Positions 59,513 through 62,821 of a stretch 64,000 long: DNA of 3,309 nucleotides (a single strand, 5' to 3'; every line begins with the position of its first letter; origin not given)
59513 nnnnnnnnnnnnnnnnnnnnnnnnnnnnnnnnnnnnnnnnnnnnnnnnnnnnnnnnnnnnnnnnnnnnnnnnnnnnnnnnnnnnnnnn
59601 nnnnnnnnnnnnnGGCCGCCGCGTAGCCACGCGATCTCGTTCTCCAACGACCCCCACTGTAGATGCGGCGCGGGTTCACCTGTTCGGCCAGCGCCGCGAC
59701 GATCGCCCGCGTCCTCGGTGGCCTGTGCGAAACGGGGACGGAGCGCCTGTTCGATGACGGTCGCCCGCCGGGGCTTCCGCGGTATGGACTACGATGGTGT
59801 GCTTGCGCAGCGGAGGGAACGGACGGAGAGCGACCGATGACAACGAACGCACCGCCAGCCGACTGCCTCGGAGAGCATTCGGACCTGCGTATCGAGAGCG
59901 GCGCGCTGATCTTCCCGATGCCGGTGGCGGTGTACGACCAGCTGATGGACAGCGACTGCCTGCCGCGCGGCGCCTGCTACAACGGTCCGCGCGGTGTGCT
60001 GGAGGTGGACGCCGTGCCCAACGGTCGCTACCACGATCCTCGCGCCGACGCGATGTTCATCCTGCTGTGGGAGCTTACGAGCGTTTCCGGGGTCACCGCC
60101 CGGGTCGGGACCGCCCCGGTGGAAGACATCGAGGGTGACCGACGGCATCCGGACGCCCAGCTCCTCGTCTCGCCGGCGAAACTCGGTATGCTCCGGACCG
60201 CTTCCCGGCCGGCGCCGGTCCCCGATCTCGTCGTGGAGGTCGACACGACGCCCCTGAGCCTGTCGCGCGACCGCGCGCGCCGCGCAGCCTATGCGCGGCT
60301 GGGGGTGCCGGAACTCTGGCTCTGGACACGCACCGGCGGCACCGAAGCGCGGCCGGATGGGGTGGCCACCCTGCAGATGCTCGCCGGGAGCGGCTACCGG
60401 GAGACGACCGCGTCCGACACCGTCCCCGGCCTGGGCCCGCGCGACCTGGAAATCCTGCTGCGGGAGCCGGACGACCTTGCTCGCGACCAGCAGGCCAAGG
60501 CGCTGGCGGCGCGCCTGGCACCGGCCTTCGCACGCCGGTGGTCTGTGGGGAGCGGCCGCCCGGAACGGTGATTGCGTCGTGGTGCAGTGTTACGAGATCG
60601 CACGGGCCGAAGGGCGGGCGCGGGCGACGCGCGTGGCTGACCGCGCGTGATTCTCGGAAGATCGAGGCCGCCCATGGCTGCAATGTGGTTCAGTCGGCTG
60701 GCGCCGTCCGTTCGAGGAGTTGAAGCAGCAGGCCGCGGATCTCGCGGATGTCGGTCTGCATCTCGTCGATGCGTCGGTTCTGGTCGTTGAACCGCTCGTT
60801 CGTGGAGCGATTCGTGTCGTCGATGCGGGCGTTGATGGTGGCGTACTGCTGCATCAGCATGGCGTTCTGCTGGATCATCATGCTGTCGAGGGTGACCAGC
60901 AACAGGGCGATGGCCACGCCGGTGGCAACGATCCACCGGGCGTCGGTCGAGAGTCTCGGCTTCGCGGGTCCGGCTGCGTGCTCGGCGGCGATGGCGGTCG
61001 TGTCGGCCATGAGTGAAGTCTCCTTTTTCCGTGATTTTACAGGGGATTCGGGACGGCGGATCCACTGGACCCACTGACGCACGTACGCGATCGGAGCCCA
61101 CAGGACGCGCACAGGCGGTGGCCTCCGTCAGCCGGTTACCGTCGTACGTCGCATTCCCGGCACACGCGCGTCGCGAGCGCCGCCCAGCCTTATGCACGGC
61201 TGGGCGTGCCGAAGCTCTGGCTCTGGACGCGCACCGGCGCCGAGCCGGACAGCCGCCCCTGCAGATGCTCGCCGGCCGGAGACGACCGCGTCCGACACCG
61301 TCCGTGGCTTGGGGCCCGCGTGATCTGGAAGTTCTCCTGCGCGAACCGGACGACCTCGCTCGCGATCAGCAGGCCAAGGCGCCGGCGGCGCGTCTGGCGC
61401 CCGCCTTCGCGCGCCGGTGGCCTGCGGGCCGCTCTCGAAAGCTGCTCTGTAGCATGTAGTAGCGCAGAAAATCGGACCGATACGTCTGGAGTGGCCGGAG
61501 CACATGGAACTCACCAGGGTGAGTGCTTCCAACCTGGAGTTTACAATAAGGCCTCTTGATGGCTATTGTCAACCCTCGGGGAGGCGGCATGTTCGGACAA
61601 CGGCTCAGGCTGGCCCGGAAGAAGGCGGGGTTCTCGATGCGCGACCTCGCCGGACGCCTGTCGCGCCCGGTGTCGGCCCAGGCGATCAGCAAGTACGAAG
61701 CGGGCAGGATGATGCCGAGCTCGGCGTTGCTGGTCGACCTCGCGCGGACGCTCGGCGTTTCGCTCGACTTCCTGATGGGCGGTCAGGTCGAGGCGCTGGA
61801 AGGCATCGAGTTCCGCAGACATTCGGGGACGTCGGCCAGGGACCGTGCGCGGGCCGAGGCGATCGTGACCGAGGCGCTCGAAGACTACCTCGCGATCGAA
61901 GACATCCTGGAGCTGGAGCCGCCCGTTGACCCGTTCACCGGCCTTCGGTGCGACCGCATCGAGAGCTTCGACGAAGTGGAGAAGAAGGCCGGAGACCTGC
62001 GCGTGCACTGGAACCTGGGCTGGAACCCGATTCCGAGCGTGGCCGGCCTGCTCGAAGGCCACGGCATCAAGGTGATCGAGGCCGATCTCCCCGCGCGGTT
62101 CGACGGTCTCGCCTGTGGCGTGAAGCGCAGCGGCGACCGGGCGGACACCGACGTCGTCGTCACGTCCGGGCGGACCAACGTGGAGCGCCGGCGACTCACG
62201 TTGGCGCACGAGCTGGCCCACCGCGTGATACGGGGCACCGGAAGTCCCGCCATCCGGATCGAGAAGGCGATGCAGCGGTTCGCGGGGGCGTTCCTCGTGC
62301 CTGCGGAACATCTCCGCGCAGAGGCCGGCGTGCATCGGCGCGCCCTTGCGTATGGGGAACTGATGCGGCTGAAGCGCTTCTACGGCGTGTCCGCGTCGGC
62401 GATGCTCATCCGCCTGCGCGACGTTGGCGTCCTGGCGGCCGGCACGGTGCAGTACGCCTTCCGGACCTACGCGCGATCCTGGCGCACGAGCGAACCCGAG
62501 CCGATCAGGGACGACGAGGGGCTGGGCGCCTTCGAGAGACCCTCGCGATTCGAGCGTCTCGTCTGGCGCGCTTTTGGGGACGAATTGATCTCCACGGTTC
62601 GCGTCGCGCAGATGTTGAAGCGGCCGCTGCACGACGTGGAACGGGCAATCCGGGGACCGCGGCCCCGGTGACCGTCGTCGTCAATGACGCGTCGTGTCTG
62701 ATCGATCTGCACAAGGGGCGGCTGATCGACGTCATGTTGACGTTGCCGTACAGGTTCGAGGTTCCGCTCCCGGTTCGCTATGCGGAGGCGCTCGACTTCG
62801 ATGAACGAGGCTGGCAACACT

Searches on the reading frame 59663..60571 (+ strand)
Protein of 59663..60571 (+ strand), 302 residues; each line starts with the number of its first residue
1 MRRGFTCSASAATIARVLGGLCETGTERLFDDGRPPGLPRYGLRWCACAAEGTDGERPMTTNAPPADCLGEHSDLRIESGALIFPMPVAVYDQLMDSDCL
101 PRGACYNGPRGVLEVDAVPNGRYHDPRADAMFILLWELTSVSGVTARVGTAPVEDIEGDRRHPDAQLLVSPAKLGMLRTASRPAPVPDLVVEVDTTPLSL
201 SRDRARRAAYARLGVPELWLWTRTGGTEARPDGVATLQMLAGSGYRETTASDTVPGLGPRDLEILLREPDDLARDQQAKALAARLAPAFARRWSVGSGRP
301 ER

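Call 101: search_protein_families(library=pfam, proteins=[window:59663-60571:+], max_evalue=0.0001)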
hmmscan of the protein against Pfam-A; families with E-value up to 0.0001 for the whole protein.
window:59663-60571:+ (302 aa): 1 family
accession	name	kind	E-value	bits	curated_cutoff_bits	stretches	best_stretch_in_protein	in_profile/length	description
PF05685.18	Uma2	-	1.4e-08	34.9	27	1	155-224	65-132/172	Putative restriction endonuclease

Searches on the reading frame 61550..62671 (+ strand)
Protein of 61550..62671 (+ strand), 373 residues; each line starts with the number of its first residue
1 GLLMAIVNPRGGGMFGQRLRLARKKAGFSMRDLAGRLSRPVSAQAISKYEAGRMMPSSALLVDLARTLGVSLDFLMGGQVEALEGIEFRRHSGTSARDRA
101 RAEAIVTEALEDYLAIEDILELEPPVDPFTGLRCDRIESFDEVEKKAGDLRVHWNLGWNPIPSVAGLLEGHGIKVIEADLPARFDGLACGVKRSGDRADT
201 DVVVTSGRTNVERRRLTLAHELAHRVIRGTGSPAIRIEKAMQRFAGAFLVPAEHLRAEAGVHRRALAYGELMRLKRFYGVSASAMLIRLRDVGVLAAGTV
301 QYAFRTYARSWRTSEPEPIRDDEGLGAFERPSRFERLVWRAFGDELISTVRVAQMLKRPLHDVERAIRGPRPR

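Call 101: search_protein_families(library=pfam, proteins=[window:61550-62671:+], max_evalue=0.0001)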
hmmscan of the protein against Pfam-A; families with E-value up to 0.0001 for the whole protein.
window:61550-62671:+ (373 aa): 4 families
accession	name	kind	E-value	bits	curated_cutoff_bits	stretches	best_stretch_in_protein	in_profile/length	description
PF06114.19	Peptidase_M78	-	6.3e-14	52.3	22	1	169-289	2-122/123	IrrE N-terminal-like domain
PF01381.28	HTH_3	-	3.2e-13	49.9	23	1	19-75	1-55/55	Helix-turn-helix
PF13560.12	HTH_31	-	7.6e-11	42.6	27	1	15-72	2-58/64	Helix-turn-helix domain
PF12844.13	HTH_19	-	2.1e-09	37.6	30.2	1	16-76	1-59/64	Helix-turn-helix domain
